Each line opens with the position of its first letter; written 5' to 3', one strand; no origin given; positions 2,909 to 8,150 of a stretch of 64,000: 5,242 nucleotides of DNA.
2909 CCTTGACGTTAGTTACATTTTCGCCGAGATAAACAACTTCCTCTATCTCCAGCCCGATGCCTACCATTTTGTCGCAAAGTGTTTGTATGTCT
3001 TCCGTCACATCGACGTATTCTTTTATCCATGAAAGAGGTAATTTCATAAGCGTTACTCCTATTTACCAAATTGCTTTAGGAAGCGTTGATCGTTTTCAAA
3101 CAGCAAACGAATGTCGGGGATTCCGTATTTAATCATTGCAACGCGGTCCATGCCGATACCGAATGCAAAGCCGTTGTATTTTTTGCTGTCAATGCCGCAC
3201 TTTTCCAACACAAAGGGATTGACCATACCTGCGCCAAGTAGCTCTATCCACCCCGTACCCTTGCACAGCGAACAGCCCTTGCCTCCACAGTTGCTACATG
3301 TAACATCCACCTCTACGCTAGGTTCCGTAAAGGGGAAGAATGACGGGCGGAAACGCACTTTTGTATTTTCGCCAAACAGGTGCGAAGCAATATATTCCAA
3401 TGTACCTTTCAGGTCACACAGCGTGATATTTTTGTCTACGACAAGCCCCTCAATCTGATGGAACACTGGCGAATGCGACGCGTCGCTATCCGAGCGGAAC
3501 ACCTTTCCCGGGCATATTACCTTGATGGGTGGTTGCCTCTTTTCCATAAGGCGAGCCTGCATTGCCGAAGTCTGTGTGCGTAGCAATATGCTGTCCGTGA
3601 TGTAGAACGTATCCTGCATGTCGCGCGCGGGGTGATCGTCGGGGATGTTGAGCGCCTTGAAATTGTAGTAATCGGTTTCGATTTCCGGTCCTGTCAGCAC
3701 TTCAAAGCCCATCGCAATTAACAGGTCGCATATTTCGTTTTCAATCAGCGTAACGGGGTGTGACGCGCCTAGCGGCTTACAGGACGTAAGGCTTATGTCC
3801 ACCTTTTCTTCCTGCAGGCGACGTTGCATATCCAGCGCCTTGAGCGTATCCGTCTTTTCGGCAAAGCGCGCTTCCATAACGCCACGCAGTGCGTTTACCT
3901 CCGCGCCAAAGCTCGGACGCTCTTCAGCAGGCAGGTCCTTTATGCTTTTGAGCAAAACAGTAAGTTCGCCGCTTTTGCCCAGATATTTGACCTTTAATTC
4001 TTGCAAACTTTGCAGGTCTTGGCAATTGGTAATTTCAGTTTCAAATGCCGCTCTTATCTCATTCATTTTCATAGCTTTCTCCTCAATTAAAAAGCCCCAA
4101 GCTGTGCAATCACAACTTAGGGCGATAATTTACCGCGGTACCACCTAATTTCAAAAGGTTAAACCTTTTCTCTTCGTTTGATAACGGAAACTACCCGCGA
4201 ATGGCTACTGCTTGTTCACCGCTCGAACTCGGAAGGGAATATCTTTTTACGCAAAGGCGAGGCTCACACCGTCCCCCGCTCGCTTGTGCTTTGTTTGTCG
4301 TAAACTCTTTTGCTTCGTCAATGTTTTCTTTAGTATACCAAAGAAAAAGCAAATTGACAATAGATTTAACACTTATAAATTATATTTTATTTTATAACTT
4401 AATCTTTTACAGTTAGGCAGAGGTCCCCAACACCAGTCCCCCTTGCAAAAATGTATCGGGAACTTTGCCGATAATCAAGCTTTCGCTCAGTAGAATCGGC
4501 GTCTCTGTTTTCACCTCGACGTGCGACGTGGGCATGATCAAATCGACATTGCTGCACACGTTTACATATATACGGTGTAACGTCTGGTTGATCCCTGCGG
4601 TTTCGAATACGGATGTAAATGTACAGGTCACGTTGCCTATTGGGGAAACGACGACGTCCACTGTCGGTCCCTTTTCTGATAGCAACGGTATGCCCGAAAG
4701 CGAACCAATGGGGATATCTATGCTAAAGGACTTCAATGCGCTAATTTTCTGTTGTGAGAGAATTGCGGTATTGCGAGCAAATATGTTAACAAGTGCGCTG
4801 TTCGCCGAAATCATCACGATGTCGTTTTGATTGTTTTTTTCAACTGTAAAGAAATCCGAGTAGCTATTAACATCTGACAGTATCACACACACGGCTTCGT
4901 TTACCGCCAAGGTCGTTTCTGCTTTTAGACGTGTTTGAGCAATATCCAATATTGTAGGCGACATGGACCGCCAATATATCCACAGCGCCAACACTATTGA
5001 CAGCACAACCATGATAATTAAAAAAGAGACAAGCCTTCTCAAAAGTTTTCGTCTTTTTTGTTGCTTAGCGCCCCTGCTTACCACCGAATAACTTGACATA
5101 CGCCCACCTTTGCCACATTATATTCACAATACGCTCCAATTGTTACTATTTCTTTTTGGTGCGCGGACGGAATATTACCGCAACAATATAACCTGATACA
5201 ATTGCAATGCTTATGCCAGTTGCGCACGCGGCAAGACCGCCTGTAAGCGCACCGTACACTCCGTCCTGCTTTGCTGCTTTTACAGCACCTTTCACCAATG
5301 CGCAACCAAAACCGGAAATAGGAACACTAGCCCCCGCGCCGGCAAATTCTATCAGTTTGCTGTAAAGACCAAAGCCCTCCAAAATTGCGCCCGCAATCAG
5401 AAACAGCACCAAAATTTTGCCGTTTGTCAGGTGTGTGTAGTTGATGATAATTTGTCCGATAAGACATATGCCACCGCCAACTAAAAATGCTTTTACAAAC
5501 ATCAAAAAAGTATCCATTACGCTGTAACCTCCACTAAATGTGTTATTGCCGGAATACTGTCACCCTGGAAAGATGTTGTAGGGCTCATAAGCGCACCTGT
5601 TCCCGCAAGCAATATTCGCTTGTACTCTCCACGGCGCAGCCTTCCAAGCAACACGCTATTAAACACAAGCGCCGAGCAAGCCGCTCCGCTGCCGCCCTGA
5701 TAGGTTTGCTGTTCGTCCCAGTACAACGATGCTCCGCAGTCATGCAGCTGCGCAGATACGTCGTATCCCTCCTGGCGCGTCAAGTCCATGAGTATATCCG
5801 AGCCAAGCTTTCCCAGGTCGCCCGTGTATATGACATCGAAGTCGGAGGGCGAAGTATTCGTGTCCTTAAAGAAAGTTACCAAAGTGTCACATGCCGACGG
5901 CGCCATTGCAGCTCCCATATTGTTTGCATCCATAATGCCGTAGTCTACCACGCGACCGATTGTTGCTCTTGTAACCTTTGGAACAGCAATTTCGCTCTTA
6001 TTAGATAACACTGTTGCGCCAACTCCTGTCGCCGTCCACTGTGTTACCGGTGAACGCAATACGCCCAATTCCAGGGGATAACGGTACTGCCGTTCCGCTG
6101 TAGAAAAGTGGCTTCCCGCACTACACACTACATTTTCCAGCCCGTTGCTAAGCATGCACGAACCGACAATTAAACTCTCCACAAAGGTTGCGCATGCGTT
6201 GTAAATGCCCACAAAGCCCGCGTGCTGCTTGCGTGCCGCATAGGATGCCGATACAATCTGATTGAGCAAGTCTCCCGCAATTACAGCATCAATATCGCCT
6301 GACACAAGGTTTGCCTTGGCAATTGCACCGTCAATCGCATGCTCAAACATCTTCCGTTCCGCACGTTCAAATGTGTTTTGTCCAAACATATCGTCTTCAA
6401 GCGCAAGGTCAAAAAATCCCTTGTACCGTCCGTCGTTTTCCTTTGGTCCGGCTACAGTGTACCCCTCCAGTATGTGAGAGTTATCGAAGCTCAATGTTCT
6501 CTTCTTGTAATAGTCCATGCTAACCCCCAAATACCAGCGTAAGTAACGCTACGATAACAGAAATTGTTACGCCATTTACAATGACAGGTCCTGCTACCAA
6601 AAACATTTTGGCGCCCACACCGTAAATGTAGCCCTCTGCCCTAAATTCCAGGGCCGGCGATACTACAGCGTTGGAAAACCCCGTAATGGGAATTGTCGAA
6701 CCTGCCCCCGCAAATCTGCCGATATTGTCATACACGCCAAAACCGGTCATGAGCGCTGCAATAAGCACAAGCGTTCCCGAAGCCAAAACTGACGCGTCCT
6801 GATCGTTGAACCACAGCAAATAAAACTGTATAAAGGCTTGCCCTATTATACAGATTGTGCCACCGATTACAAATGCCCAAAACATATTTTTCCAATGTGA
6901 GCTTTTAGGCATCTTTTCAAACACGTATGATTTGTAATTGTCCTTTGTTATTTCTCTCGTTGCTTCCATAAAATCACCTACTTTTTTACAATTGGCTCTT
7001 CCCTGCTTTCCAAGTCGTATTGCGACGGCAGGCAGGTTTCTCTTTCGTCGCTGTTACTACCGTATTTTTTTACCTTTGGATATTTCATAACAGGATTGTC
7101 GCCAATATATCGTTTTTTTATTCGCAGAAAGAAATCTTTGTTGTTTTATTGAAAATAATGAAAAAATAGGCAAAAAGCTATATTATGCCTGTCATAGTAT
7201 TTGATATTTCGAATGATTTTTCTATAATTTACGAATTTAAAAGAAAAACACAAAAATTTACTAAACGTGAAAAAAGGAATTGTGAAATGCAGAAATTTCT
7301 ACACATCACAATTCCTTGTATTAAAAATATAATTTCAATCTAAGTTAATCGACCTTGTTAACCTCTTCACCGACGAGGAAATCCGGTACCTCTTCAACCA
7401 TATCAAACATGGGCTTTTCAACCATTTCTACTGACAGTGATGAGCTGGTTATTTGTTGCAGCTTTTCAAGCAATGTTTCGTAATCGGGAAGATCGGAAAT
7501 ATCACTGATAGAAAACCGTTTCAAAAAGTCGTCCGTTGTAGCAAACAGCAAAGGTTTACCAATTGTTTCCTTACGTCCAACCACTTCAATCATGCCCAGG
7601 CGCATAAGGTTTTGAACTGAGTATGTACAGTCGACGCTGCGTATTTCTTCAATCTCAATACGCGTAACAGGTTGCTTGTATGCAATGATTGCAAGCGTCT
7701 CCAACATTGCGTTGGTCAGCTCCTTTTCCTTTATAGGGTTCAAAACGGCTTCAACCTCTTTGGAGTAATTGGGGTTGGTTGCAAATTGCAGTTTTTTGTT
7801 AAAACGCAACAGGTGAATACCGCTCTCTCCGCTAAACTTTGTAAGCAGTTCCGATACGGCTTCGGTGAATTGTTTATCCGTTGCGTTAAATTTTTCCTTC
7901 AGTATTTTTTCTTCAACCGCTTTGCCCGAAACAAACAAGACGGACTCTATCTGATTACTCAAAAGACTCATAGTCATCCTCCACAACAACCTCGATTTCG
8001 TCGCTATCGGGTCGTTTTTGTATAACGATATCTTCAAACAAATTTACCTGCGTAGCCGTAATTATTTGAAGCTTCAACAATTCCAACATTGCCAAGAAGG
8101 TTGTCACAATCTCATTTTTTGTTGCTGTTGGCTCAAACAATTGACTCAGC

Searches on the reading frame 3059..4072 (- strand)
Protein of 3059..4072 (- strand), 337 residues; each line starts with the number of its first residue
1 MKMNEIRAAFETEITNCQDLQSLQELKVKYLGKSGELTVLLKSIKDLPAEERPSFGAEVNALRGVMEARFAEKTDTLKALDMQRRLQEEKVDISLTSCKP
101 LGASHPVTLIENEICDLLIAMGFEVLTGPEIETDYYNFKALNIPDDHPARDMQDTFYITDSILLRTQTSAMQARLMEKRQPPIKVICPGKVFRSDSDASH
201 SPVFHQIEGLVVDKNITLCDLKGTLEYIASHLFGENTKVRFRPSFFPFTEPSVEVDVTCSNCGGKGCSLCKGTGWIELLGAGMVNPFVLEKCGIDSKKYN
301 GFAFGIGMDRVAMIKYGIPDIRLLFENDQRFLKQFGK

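Call 41: search_protein_families(library=pfam, proteins=[window:3059-4072:-])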
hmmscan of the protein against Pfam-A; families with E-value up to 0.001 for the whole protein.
window:3059-4072:- (337 aa): 2 families
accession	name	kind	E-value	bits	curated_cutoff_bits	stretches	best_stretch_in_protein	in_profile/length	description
PF01409.25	tRNA-synt_2d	-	8.7e-101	337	19.8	1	94-335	5-246/246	tRNA synthetases class II core domain (F)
PF02912.23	Phe_tRNA-synt_N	-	3.9e-22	78.4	22.3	1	18-86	1-69/69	Aminoacyl tRNA synthetase class II, N-terminal domain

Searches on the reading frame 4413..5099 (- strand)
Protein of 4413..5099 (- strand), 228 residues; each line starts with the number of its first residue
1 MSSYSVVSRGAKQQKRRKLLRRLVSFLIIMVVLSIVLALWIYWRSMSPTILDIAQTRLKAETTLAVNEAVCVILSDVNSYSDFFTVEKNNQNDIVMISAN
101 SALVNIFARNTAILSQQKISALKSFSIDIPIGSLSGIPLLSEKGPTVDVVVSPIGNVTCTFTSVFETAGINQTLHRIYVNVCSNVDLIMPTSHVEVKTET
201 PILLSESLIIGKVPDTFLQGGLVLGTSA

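Call 41: search_protein_families(library=pfam, proteins=[window:4413-5099:-])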
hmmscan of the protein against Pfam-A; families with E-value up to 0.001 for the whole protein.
window:4413-5099:- (228 aa): 1 family
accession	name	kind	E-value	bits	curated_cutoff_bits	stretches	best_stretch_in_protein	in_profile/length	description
PF09560.15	Spore_YunB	-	2.3e-27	95.3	25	1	127-216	2-91/91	Sporulation protein YunB (Spo_YunB)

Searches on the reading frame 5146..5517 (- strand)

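Call 41: search_protein_families(library=pfam, proteins=[window:5146-5517:-])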
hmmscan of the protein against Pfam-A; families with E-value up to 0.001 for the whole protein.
window:5146-5517:- (123 aa): 1 family
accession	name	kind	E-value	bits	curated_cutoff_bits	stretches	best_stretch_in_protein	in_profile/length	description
PF03862.18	SpoVAC_SpoVAEB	-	5.5e-32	110.9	25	1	7-115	2-117/117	SpoVAC/SpoVAEB sporulation membrane protein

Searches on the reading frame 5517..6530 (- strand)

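Call 41: search_protein_families(library=pfam, proteins=[window:5517-6530:-])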
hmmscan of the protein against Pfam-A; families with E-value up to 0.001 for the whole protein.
window:5517-6530:- (337 aa): 1 family
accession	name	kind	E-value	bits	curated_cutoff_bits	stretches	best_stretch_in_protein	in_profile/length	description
PF07451.17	SpoVAD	-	7.9e-122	406.5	22.1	1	10-335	2-328/329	Stage V sporulation protein AD (SpoVAD)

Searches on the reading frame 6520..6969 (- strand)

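Call 41: search_protein_families(library=pfam, proteins=[window:6520-6969:-])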
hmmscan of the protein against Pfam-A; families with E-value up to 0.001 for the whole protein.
window:6520-6969:- (149 aa): 1 family
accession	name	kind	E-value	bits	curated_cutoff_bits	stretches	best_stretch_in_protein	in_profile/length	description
PF03862.18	SpoVAC_SpoVAEB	-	3.9e-38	130.8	25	1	28-142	1-116/117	SpoVAC/SpoVAEB sporulation membrane protein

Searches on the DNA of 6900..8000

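Call 43: search_rna_families(source=window, start=6900, end=8000, threshold=evalue, max_evalue=1)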
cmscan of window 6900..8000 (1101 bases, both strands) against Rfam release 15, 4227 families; matches with E-value up to 1: 0.
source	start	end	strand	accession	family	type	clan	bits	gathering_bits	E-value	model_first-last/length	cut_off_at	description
